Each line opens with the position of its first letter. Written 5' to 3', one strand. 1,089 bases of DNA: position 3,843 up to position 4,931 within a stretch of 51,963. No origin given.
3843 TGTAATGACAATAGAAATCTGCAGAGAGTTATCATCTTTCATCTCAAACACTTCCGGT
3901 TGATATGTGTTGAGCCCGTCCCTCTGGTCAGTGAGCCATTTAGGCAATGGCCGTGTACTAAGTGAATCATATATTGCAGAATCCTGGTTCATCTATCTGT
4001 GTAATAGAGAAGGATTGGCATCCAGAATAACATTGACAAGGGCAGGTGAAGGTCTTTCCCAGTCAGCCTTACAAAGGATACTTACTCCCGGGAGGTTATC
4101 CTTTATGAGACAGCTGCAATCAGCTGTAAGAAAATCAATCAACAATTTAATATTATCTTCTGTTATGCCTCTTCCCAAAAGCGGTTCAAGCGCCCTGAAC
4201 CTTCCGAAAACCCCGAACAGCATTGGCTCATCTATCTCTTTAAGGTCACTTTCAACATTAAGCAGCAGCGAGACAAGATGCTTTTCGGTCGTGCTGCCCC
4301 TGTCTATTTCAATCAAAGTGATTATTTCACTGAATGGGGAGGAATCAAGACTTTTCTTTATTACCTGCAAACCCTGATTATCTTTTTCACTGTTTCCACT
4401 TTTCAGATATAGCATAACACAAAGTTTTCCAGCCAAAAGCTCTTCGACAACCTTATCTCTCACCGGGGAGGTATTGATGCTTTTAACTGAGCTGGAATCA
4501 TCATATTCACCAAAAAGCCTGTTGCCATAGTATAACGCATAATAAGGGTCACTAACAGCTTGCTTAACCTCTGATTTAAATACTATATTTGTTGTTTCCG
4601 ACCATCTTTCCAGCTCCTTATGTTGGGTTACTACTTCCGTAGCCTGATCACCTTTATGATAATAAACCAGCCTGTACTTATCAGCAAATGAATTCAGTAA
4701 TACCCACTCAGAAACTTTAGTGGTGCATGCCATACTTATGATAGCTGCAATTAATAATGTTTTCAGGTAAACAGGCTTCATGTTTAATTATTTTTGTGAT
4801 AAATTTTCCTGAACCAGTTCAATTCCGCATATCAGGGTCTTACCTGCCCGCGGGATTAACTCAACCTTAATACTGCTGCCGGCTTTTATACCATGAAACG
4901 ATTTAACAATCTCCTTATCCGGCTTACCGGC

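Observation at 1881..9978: Sulfatase, giant propeller, orphan lipoprotein, mini-TM protein and MacB-type ABC pair: candidate undescribed envelope system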

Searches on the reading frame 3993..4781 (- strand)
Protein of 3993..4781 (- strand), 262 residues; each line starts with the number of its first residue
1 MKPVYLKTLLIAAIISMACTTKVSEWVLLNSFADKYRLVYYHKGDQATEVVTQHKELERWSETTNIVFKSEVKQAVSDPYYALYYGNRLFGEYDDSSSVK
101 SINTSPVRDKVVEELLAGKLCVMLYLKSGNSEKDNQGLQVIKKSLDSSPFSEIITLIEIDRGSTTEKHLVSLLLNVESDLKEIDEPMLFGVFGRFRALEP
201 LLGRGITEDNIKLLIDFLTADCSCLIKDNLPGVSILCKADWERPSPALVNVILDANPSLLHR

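Call 5: search_protein_families(library=pfam, proteins=[window:3993-4781:-], max_evalue=0.01)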
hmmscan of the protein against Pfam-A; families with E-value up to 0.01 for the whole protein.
window:3993-4781:- (262 aa): 0 families

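Call 6: search_protein_families(library=ncbifam, proteins=[window:3993-4781:-], max_evalue=0.01)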
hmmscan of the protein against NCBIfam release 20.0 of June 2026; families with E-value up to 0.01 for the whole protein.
window:3993-4781:- (262 aa): 0 families

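Call 7: find_homologous_proteins(query=window:3993-4781:-, max_evalue=0.001)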
Query window:3993-4781:- (262 aa): 662 proteins with E <= 0.001 among 1498 candidates; the best 120 are listed.
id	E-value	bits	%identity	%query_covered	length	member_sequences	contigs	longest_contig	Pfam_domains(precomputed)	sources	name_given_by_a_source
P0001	1.7e-167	573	99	100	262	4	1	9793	-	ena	-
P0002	6.5e-134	463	78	100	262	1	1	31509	-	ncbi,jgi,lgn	jgi:hypothetical protein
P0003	3.1e-131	454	76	100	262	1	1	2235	-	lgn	-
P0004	7.9e-128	443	76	100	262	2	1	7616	-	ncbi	-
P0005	5.1e-127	441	74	100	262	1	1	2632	-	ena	-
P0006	9.9e-127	440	73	100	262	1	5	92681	-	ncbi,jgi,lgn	jgi:hypothetical protein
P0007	1.1e-123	430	73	100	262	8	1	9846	-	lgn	-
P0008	1.3e-107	377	65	100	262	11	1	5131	-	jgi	jgi:hypothetical protein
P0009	1.6e-107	377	63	100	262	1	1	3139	-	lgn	-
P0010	1.4e-106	374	63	100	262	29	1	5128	-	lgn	-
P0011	3.3e-106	372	63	100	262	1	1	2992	-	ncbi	-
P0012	3.5e-106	372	62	100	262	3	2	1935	-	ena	-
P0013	6.4e-106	372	63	100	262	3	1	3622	-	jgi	jgi:hypothetical protein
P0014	9.3e-106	371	64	100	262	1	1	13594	-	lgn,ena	-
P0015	3.7e-105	369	63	100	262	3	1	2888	-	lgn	-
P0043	4.8e-100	352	60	100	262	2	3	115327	-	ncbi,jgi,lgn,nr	ncbi:MAG: hypothetical protein MUC93_09450 [Bacteroidales bacterium]|jgi:hypothetical protein|nr:hyp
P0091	1.9e-97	344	60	100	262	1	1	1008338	-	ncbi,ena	-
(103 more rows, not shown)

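Call 8: search_solved_structures(query=window:3993-4781:-, max_evalue=10)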
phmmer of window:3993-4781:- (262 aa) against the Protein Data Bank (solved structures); distinct sequences matched with E-value up to 10: 0.

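Call 9: find_encoding_contigs(protein=P0043, flank=10000, max_places=2)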
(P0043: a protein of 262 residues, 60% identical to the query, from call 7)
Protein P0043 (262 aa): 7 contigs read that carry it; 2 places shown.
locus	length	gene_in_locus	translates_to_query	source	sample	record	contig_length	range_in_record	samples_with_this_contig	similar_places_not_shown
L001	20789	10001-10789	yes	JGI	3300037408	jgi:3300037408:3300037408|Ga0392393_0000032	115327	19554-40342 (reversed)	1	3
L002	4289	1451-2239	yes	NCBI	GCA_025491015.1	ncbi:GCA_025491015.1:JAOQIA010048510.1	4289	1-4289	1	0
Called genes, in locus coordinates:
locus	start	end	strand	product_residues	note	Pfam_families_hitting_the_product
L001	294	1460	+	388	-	PF01609:DDE_Tnp_1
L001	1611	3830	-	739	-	PF13620:CarboxypepD_reg, PF13715:CarbopepD_reg_2, PF07715:Plug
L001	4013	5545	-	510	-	PF05598:DUF772, PF01609:DDE_Tnp_1, PF13751:DDE_Tnp_1_6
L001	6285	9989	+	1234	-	PF13360:PQQ_2, PF01011:PQQ (faint), PF13570:Beta-prop_ACSF4 (weak), PF13360:PQQ_2 (weak), PF11721:Malectin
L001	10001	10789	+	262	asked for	-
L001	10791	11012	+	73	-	-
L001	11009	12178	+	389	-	PF02687:FtsX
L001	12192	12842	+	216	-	PF00005:ABC_tran, PF13304:AAA_21 (faint)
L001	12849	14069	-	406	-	PF12832:MFS_1_like (faint), PF07690:MFS_1, PF13347:MFS_2 (weak), PF07690:MFS_1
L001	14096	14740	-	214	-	PF00480:ROK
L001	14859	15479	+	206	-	PF01380:SIS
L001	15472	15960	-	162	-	-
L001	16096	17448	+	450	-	PF07690:MFS_1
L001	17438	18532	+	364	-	PF01636:APH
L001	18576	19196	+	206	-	-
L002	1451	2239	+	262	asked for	-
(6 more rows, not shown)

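Call 10: find_encoding_contigs(protein=P0091, flank=10000, max_places=2)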
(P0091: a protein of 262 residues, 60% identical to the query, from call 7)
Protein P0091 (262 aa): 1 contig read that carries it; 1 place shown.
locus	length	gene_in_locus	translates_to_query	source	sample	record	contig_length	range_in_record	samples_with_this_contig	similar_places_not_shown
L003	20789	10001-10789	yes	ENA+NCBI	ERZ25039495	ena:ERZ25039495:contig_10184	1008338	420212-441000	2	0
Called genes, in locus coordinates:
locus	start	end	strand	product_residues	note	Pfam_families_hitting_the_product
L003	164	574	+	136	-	-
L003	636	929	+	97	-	PF01041:DegT_DnrJ_EryC1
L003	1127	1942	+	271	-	PF01041:DegT_DnrJ_EryC1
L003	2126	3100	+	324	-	PF00892:EamA, PF03151:TPT (weak), PF00892:EamA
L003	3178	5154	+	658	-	PF22680:Glyco_hydro_123_N_2, PF13320:GH123_cat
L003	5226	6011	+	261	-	PF00459:Inositol_P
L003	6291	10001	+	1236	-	PF01011:PQQ (faint), PF13360:PQQ_2, PF13570:Beta-prop_ACSF4 (faint), PF13360:PQQ_2 (weak), PF11721:Malectin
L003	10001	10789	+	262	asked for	-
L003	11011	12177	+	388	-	PF02687:FtsX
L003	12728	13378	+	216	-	PF00005:ABC_tran, PF13555:AAA_29 (faint), PF13304:AAA_21 (faint)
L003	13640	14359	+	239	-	PF13237:Fer4_10 (faint), PF13183:Fer4_8, PF13187:Fer4_9 (weak), PF13484:Fer4_16 (faint), PF13534:Fer4_17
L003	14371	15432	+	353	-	PF02754:CCG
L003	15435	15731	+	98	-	PF00070:Pyr_redox (weak), PF00890:FAD_binding_2, PF01134:GIDA (weak), PF01262:AlaDh_PNT_C (weak), PF01266:DAO (weak), PF07992:Pyr_redox_2, PF12831:FAD_oxidored, PF13450:NAD_binding_8, +4 more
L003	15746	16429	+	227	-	-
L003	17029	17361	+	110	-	-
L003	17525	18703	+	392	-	PF12838:Fer4_7 (weak), PF13183:Fer4_8, PF13187:Fer4_9 (weak), PF13534:Fer4_17 (weak), PF02754:CCG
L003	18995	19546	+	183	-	-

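Call 15: find_related_loci(query=A1, collection=genome_contigs, flank=10000)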
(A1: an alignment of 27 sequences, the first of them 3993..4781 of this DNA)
Query A1 (262 aa) in genome_contigs; peptide patterns used: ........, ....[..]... (x = any residue, [..] = any of these).
109 stretches matched a pattern; 90 encode a relative of the query (tblastn E <= 1e-3); the best 80 are kept; 79 distinct loci.
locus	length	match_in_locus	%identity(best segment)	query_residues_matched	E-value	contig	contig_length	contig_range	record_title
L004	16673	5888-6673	78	1-262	8e-143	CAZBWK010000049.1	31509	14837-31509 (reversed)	MAG TPA_asm: uncultured Prolixibacteraceae bacterium isolate SRP241341_co1_279 genome assembly, contig: NODE_1660_length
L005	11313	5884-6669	73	1-262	1e-132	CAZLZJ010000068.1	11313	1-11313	MAG TPA_asm: uncultured Prolixibacteraceae bacterium isolate binchicken_co39_560 genome assembly, contig: NODE_13660_len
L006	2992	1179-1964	63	1-262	5e-118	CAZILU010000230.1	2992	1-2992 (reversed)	MAG TPA_asm: uncultured Mariniphaga sp. isolate SRP294416_co1_646 genome assembly, contig: NODE_86669_length_2992_cov_4.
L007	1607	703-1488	64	1-262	8e-123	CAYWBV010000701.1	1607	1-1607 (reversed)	MAG TPA_asm: uncultured Maribellus sp. isolate SRP294416_co1_256 genome assembly, contig: NODE_214163_length_1607_cov_4.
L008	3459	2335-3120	63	1-262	1e-116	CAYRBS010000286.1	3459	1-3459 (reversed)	MAG TPA_asm: uncultured Mariniphaga sp. isolate SRP319275_co2_205 genome assembly, contig: NODE_35491_length_3459_cov_27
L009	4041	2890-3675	63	1-262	3e-115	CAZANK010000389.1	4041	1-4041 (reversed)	MAG TPA_asm: uncultured Prolixibacteraceae bacterium isolate binchicken_co173_394 genome assembly, contig: NODE_72243_le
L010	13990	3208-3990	63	1-261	2e-112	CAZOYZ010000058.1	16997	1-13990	MAG TPA_asm: uncultured Prolixibacteraceae bacterium isolate SRP192927_co3_115 genome assembly, contig: NODE_7523_length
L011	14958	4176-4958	61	1-261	4e-112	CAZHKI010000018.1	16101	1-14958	MAG TPA_asm: uncultured Maribellus sp. isolate SRP192927_co6_853 genome assembly, contig: NODE_8345_length_16101_cov_3.6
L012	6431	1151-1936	61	1-262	5e-112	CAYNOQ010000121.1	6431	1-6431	MAG TPA_asm: uncultured Mariniphaga sp. isolate binchicken_co39_222 genome assembly, contig: NODE_26194_length_6431_cov_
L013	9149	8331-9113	61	1-261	1e-111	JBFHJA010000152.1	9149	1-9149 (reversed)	MAG: Draconibacterium sp. isolate Mix_sand07.2021.05.G.52 k141_1011699_length_9149_cov_50.4409, whole genome shotgun seq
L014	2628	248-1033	62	1-262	7e-115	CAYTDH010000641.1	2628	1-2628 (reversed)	MAG TPA_asm: uncultured Tangfeifania sp. isolate SRP332253_co1_174 genome assembly, contig: NODE_58538_length_2628_cov_4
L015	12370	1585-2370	61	1-262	3e-110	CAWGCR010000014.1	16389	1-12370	MAG: uncultured Bacteroidales bacterium isolate MFD03804.bin.2.165 genome assembly, contig: contig_89388, whole genome s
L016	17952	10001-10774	61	5-262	2e-109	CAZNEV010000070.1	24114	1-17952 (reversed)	MAG TPA_asm: uncultured Maribellus sp. isolate binchicken_co277_37 genome assembly, contig: NODE_3016_length_24114_cov_9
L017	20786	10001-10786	60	1-262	5e-109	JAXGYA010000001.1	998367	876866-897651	MAG: Mariniphaga sp. isolate AnMBR.bin502 bin502_1, whole genome shotgun sequence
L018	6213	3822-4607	60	1-262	6e-109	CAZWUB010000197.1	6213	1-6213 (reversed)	MAG TPA_asm: uncultured Rikenellaceae bacterium isolate SRP192927_co6_466 genome assembly, contig: NODE_34637_length_621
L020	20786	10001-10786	59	1-262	5e-108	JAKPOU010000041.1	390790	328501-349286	MAG: Bacteroidota bacterium isolate JPNA_maxbin.084 k141_1454977, whole genome shotgun sequence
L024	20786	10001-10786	60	1-262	6e-107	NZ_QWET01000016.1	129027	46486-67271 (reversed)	Mariniphaga sediminis strain SY21 Scaffold16, whole genome shotgun sequence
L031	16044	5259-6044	58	1-262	1e-104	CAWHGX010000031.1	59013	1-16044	MAG: uncultured Bacteroidales bacterium isolate MFD00709.bin.2.55 genome assembly, contig: contig_182216, whole genome s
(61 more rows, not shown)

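Call 17: predict_structure(alignment_id=A1)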
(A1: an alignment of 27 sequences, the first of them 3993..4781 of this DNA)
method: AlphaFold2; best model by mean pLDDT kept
length: 262 residues; sequences in the alignment: 27
mean_pLDDT: 77.1   pTM: 0.74
mean pLDDT of the five models: 77.1, 71.9, 69.2, 68.0, 61.9
residues with pLDDT >= 90: 50; 70-90: 150; 50-70: 41; < 50: 21
segments of 3 or more residues with pLDDT < 50: 15-24, 222-228
pLDDT, mean of each block of 10 residues (from residue 1): 70 50 51 77 86 83 79 90 84 82 79 83 92 94 90 91 85 81 88 72 81 79 50 52 69 71 50
secondary structure, 60 per line:
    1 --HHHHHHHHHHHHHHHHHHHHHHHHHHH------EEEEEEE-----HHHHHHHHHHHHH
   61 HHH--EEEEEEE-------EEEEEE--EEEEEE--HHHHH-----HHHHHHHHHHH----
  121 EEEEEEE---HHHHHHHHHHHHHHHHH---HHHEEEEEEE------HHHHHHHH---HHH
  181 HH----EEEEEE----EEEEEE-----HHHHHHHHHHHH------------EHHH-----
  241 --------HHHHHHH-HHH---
elements in order: H3-29 E36-42 H48-63 E66-72 E80-85 E88-93 H96-100 H106-116 E121-127 H131-147 E154-160 H167-174 H178-182 E187-192 E197-202 H208-219 H249-255

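Call 19: search_protein_representatives(alignment_id=A1)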
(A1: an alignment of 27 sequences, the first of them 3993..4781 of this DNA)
Query: 27 sequences, 262 profile positions. Proteins with E-value up to 0.001 (for the whole library): 2557; up to 1e-10: 1948; up to 1e-30: 33. The best 150 are listed.
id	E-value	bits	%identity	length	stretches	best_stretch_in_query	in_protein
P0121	2.1e-112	391.1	-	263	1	1-259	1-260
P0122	1.9e-83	296.1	-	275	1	11-254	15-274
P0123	3.3e-82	292.1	-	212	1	2-191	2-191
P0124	3.3e-77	275.7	-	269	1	3-253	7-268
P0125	1.2e-73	264.0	-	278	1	8-254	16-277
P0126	8.6e-68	244.8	-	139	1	123-259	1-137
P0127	1.1e-60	221.5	-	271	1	8-242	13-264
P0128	2.7e-60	220.2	-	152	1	1-151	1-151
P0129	2.0e-57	210.8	-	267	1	9-243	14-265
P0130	6.6e-55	202.6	-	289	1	9-243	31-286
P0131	5.8e-52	192.9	-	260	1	1-241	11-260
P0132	9.7e-48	179.1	-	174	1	1-127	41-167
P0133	3.7e-46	173.9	-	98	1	173-259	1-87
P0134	7.9e-45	169.5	-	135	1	100-206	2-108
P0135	5.2e-40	153.8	-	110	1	183-262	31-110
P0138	1.6e-34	135.8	-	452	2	89-243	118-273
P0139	1.2e-33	132.9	-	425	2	74-251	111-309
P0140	3.1e-33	131.5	-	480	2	100-242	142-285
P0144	1.8e-31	125.7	-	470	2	97-245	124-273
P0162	1.5e-29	119.5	-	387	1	35-243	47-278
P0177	6.9e-29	117.3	-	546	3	157-251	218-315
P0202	5.2e-28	114.4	-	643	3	154-246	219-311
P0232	3.0e-27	111.9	-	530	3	154-251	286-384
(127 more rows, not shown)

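Call 20: search_protein_families(library=pfam, proteins=[P0122, P0130, P0138, P0139, P0140, P0144, P0162, P0177, P0202, P0232], max_evalue=0.01)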
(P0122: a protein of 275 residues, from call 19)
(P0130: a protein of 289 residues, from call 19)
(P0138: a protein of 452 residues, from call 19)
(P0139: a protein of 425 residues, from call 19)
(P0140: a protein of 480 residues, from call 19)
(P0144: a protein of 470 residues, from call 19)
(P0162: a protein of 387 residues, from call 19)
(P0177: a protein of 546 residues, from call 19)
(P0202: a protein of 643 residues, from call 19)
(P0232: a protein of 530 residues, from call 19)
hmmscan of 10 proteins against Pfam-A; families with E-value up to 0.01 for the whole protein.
P0122 (275 aa): 0 families

P0130 (289 aa): 0 families

P0138 (452 aa): 0 families

P0139 (425 aa): 0 families

P0140 (480 aa): 0 families

P0144 (470 aa): 0 families

P0162 (387 aa): 0 families

P0177 (546 aa): 0 families

P0202 (643 aa): 3 families
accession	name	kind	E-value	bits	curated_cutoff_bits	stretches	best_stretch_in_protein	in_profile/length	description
PF13531.11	SBP_bac_11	-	3.9e-41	141.7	25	1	354-577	1-227/227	Bacterial extracellular solute-binding protein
PF01547.30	SBP_bac_1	-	0.00014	22.4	26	1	373-565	17-304/307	Bacterial extracellular solute-binding protein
PF13416.11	SBP_bac_8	-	0.0042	17.4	27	0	546-592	227-274/279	Bacterial extracellular solute-binding protein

P0232 (530 aa): 0 families

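Call 21: fold_search(model_id=the predicted structure, library=pdb)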
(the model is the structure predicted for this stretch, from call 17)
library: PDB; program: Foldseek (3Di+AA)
matches with E <= 10: 1354; with E <= 0.001: 26
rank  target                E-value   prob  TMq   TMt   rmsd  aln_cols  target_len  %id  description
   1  5xf7                  2.5e-06  1.00  0.34  0.20  16.7       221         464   16  Crystal structure of human protein disulfide isomerase-like protein of the testis (released 2017-12-13)
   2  4f9z_A                3.2e-05  1.00  0.35  0.41  14.8       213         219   13  Crystal Structure of human ERp27 (released 2012-12-05)
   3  7zsc_D                7.6e-05  1.00  0.30  0.18  16.9       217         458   12  Crystal structure of the heterodimeric human C-P4H-II with truncated alpha subunit (C-P4H-II delta281) (released 2022-11-09)
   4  6i7s_B                8.1e-05  1.00  0.31  0.19  16.7       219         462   13  Microsomal triglyceride transfer protein (released 2019-08-21)
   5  8pko_B                1.2e-04  1.00  0.31  0.18  15.8       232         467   15  The ERAD misfolded glycoprotein checkpoint complex from Chaetomium thermophilum (EDEM:PDI heterodimer). (released 2024-07-10)
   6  9wzl_B                1.3e-04  1.00  0.30  0.31  17.4       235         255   11  Crystal structure of rice protein disulfide isomerase-like protein OsPDIL2-3 a-b domain (released 2026-04-08)
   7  7f05_A                1.4e-04  1.00  0.28  0.22  15.9       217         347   10  Crystal structure of human cardiac calsequestrin bound with calcium (released 2022-06-08)
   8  4tw5_A                1.9e-04  1.00  0.27  0.27  16.4       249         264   13  Structure Of the First Two Thioredoxin Domains of Saccharomyces cerevisiae Eps1p (released 2014-12-17)
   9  7zsc_C                2.0e-04  1.00  0.30  0.19  16.9       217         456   12  Crystal structure of the heterodimeric human C-P4H-II with truncated alpha subunit (C-P4H-II delta281) (released 2022-11-09)
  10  4tve                  2.1e-04  1.00  0.27  0.27  18.5       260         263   14  Structure Of the First Two Thioredoxin Domains of Naumovozyma dairenensis Eps1p (released 2014-12-17)
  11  4ekz                  2.8e-04  1.00  0.27  0.16  16.1       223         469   13  Crystal structure of reduced hPDI (abb'xa') (released 2013-04-10)
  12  3trq_A                3.0e-04  1.00  0.28  0.22  15.6       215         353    9  Crystal structure of native rabbit skeletal calsequestrin (released 2011-12-21)
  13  9wzk_A                3.6e-04  1.00  0.30  0.31  17.5       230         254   10  Crystal structure of the inactive mutant of rice protein disulfide isomerase-like protein OsPDIL2-3 a-b domains (released 2026-04-08)
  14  2k18_MODEL_1_A        3.8e-04  0.99  0.30  0.34  18.2       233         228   13  Solution structure of bb' domains of human protein disulfide isomerase (released 2008-04-29)
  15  8f48_B                4.5e-04  1.00  0.27  0.21  15.5       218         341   10  Human CASQ1 mutant - S248E (released 2023-12-13)
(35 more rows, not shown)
